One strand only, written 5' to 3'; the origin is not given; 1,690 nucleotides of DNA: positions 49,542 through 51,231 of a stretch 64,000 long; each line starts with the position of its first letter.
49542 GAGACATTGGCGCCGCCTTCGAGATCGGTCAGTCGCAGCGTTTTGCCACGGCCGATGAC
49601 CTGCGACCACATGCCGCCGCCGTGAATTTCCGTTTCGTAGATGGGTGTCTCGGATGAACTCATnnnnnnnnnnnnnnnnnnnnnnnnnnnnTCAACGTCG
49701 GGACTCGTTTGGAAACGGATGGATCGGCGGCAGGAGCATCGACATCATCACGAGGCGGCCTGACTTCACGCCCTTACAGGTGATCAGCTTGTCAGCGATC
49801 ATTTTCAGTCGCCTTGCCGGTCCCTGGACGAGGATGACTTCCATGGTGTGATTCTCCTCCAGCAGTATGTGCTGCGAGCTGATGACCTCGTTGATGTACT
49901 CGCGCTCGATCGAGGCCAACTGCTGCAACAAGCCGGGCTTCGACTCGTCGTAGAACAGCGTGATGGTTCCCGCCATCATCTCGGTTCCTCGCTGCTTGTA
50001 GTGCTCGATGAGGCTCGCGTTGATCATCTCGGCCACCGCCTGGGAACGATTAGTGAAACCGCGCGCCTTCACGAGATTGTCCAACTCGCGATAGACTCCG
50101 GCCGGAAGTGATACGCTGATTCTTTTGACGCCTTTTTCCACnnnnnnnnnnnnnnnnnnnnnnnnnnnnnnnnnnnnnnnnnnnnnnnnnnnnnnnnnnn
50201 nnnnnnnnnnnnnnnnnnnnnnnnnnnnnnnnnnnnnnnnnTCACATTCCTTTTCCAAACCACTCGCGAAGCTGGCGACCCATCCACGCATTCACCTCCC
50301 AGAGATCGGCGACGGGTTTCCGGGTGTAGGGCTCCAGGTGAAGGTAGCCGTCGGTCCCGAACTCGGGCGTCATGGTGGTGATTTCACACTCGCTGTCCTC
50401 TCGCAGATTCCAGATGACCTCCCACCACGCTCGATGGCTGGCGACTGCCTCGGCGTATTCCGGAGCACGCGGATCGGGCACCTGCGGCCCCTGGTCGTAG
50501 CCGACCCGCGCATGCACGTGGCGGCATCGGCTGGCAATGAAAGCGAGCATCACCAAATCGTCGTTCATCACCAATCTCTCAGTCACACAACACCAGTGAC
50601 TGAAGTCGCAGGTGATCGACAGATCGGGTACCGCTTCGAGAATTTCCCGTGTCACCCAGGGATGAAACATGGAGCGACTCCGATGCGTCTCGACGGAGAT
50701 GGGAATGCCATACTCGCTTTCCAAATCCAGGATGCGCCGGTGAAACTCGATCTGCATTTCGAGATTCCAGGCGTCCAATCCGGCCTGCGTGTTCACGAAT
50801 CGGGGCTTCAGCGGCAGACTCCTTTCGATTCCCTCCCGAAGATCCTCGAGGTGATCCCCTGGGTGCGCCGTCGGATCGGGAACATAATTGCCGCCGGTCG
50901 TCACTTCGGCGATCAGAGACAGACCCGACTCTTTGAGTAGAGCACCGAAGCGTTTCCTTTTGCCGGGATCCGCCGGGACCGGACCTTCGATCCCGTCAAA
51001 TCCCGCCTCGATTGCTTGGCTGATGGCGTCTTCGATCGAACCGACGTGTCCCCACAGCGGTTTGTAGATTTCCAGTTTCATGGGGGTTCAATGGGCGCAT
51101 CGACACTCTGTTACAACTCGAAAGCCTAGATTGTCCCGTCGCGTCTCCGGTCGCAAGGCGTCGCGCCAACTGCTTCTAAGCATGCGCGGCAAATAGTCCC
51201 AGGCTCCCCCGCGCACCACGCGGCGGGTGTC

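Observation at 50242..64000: A 14-kb co-directional array interleaves a NitT/TauT ABC importer with an unusual enzyme set directly upstream of the carboxylase module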

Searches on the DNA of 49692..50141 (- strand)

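Call 67: search_rna_families(sources=[L081, L083, L084, L002, L022, L014, L049], threshold=gathering)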
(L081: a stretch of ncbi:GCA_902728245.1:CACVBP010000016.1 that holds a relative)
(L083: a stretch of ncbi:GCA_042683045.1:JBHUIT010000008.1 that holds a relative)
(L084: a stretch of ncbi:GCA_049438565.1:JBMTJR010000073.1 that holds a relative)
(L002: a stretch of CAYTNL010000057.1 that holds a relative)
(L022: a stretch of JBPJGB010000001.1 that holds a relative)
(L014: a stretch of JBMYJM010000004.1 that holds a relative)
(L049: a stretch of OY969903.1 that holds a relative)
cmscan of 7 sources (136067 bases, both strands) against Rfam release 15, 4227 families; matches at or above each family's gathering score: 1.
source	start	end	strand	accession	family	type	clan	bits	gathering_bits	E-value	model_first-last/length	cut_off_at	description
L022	3977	4308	-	RF02514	5_ureB_sRNA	Gene; sRNA;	-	86.6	40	1.1e-20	1-292/292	no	5' ureB small RNA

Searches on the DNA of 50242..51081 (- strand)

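Call 82: search_rna_families(sources=[L166, L168, L095, L107, L121, L150, L117], threshold=gathering)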
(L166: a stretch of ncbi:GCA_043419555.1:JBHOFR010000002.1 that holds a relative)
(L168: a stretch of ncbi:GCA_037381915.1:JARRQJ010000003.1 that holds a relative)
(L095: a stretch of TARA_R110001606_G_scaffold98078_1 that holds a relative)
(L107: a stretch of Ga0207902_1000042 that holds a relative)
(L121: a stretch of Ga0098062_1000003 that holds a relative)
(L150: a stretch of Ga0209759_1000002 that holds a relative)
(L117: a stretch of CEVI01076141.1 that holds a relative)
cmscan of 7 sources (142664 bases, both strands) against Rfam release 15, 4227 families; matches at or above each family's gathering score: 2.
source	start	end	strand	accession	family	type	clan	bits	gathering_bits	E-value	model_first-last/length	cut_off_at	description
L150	12432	12566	+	RF00442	Guanidine-I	Cis-reg; riboswitch;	-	76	63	2.1e-11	1-107/107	no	Guanidine-I riboswitch aptamer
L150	9228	9367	-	RF00442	Guanidine-I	Cis-reg; riboswitch;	-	72.6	63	1.2e-10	1-107/107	no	Guanidine-I riboswitch aptamer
